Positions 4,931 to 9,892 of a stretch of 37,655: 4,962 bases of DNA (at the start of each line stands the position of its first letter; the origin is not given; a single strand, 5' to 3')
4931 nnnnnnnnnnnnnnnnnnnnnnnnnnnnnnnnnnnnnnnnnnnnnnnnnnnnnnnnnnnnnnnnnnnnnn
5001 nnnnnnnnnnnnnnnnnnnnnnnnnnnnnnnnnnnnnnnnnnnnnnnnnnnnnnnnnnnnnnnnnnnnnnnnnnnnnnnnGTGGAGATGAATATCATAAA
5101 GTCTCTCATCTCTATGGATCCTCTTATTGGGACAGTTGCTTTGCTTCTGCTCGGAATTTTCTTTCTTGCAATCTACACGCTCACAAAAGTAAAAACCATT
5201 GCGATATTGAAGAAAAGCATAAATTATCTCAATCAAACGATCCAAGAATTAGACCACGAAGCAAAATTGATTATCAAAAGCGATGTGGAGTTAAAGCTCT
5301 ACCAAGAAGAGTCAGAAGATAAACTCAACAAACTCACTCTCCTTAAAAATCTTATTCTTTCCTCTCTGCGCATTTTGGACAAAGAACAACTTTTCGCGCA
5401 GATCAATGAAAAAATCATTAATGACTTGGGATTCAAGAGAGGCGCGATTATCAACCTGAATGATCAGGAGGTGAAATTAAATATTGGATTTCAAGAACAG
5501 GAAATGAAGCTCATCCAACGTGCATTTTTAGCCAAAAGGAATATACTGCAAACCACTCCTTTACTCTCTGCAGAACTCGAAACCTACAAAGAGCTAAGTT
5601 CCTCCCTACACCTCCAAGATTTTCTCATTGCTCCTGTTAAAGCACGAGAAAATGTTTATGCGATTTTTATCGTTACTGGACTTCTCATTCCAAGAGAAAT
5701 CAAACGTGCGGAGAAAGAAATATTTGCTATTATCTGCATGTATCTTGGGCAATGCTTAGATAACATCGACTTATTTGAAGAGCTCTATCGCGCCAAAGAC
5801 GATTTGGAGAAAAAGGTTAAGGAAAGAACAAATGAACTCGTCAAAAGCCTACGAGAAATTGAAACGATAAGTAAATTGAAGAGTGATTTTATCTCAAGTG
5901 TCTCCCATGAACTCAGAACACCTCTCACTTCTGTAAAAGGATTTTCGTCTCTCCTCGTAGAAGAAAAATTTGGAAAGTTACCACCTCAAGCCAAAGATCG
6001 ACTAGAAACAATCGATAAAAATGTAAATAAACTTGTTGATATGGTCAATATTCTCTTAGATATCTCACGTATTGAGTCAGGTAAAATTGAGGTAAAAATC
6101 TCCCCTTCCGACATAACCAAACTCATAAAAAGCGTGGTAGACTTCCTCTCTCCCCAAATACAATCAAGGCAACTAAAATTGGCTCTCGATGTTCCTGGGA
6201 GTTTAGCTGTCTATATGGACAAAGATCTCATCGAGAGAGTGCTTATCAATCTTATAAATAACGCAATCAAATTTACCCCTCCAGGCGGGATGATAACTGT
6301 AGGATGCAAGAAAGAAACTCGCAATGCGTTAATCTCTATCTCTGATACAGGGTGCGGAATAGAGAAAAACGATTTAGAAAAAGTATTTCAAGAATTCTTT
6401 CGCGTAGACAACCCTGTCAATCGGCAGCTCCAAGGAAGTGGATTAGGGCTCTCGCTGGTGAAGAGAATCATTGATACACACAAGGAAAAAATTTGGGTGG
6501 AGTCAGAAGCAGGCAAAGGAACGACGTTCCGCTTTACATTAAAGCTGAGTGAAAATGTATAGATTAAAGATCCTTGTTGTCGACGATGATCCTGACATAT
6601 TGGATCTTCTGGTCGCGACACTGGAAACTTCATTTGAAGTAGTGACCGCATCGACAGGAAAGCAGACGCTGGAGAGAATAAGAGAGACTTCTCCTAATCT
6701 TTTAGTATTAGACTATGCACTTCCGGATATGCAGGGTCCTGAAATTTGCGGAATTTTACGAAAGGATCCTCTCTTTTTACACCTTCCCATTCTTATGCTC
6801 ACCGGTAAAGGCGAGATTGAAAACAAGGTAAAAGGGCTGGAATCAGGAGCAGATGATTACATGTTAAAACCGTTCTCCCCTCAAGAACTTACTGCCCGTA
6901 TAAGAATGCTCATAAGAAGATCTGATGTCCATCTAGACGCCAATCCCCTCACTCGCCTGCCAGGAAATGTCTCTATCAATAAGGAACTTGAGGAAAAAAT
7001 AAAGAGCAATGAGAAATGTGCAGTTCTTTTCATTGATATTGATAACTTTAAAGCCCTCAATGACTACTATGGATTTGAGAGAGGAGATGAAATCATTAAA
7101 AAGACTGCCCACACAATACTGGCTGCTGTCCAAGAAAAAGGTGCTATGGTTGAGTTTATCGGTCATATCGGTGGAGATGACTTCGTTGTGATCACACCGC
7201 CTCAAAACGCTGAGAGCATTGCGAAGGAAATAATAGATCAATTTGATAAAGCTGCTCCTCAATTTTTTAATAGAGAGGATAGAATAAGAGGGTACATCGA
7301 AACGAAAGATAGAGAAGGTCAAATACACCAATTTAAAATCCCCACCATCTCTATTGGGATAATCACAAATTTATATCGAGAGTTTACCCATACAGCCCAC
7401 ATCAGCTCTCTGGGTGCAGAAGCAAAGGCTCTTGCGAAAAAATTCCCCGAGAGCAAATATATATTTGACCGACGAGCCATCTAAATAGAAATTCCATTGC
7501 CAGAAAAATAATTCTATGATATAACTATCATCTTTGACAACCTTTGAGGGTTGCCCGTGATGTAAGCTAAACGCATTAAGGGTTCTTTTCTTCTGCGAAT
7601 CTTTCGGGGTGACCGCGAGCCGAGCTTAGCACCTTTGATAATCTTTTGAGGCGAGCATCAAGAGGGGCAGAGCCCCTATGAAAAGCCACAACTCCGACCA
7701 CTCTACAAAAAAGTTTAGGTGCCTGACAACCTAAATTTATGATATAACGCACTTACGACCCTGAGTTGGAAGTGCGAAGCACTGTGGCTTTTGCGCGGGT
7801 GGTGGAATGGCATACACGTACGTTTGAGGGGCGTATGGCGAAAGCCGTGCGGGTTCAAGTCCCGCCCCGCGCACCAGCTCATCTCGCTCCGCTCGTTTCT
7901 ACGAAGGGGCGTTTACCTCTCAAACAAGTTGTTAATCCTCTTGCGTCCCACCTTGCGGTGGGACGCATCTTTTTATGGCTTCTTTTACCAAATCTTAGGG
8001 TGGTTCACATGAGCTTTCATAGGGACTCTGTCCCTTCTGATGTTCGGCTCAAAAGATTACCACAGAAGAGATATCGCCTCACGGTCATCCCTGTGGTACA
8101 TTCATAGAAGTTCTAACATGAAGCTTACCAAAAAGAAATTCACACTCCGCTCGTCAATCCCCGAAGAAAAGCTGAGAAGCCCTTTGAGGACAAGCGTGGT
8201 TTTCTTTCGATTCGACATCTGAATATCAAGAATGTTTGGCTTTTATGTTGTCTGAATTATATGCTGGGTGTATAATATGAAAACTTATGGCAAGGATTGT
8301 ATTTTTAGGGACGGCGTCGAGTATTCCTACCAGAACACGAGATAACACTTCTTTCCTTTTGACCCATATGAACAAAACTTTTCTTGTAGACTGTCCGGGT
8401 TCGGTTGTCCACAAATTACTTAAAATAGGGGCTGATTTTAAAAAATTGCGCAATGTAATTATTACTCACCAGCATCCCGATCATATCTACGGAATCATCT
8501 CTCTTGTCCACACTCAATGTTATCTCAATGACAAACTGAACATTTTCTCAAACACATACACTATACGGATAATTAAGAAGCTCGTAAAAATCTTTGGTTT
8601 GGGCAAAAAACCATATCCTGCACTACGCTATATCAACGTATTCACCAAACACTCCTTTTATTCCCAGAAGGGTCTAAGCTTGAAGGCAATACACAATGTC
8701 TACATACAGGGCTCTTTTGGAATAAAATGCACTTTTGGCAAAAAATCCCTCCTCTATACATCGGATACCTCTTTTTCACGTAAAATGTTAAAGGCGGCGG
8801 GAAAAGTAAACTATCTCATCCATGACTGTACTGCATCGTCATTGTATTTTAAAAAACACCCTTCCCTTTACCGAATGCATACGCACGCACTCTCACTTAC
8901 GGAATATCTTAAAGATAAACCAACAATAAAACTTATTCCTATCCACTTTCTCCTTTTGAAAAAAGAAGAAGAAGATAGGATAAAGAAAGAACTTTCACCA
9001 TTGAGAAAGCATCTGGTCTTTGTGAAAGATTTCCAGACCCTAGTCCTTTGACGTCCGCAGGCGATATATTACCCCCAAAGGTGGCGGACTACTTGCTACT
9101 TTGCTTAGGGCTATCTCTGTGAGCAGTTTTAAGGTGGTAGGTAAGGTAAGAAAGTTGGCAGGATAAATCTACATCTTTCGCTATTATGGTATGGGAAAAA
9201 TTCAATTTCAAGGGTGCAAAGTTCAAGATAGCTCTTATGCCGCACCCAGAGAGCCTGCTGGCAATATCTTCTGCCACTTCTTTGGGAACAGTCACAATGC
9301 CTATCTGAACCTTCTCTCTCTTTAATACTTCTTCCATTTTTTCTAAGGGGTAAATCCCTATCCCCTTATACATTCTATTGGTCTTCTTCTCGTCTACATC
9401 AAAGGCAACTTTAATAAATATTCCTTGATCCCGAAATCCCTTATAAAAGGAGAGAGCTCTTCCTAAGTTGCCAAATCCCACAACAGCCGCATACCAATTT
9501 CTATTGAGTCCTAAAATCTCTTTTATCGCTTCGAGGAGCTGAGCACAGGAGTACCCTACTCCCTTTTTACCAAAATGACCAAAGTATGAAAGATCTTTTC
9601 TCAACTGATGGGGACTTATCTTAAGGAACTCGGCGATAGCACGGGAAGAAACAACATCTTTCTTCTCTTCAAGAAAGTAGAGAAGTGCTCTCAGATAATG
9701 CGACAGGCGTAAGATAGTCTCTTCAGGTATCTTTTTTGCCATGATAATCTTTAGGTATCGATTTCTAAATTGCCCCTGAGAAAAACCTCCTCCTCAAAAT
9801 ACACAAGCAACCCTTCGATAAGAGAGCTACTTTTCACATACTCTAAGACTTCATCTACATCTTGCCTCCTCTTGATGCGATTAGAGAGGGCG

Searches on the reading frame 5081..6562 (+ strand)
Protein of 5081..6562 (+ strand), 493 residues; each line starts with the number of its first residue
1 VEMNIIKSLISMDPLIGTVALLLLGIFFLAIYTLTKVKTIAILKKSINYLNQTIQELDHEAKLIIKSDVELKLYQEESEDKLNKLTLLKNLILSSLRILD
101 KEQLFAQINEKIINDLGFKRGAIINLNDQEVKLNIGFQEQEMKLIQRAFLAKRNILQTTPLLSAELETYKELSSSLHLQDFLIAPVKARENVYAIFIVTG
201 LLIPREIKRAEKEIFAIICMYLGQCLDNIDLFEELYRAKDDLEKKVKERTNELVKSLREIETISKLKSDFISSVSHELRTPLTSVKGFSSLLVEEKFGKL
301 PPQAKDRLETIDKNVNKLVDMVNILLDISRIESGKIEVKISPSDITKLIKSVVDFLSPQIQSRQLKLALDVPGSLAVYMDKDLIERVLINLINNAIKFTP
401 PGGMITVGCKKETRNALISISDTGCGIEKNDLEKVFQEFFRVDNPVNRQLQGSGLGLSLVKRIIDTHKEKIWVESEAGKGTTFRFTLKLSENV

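Call 34: search_protein_families(library=pfam, proteins=[window:5081-6562:+], max_evalue=0.001)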
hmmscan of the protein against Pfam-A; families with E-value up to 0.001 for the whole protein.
window:5081-6562:+ (493 aa): 2 families
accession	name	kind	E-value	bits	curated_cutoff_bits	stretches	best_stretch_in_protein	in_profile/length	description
PF02518.31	HATPase_c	-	1.7e-29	102.9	26.4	1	380-490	2-110/111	Histidine kinase-, DNA gyrase B-, and HSP90-like ATPase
PF00512.31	HisKA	-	1.9e-19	69.9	26.9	1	267-334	2-66/66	His Kinase A (phospho-acceptor) domain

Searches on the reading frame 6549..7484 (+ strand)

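Call 34: search_protein_families(library=pfam, proteins=[window:6549-7484:+], max_evalue=0.001)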
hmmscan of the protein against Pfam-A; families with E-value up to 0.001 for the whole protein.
window:6549-7484:+ (311 aa): 3 families
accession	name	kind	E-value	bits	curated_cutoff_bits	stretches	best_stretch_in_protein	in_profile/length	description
PF00072.30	Response_reg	-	5.6e-27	94.5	30.2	1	8-119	1-111/111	Response regulator receiver domain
PF00990.26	GGDEF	-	4.7e-18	65.9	23.8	1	133-241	5-115/161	Diguanylate cyclase, GGDEF domain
PF22335.1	Cas10-Cmr2_palm2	-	0.00073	20.1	27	0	157-242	2-89/133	Cas10/Cmr2, second palm domain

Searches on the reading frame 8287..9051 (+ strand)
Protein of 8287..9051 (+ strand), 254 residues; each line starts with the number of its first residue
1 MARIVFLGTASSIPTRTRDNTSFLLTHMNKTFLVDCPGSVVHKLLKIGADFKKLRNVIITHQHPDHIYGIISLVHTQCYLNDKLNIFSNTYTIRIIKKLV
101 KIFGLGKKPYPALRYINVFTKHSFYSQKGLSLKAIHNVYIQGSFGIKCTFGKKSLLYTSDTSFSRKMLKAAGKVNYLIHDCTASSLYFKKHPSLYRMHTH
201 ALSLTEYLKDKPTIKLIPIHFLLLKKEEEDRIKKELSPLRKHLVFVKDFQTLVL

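Call 11: search_protein_families(library=pfam, proteins=[window:8287-9051:+], max_evalue=0.001)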
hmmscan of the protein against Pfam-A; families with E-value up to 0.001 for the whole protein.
window:8287-9051:+ (254 aa): 3 families
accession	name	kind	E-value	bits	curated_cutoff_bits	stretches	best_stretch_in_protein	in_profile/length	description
PF12706.13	Lactamase_B_2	-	1.7e-10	41.3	27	1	32-221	3-200/200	Beta-lactamase superfamily domain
PF00753.33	Lactamase_B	-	4.3e-09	37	22.7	1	20-74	6-64/196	Metallo-beta-lactamase superfamily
PF23023.1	Anti-Pycsar_Apyc1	-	3.3e-05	23.9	50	0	4-75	5-75/250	Anti-Pycsar protein Apyc1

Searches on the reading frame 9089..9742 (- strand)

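Call 11: search_protein_families(library=pfam, proteins=[window:9089-9742:-], max_evalue=0.001)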
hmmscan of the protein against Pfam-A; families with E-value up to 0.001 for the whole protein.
window:9089-9742:- (217 aa): 2 families
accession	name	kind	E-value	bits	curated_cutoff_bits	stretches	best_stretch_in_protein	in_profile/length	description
PF02629.25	CoA_binding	-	8.9e-16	58.9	22.3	1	81-177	2-96/97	CoA binding domain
PF06971.19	Put_DNA-bind_N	-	5.5e-15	55.6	27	1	4-52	1-49/49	Putative DNA-binding protein N-terminus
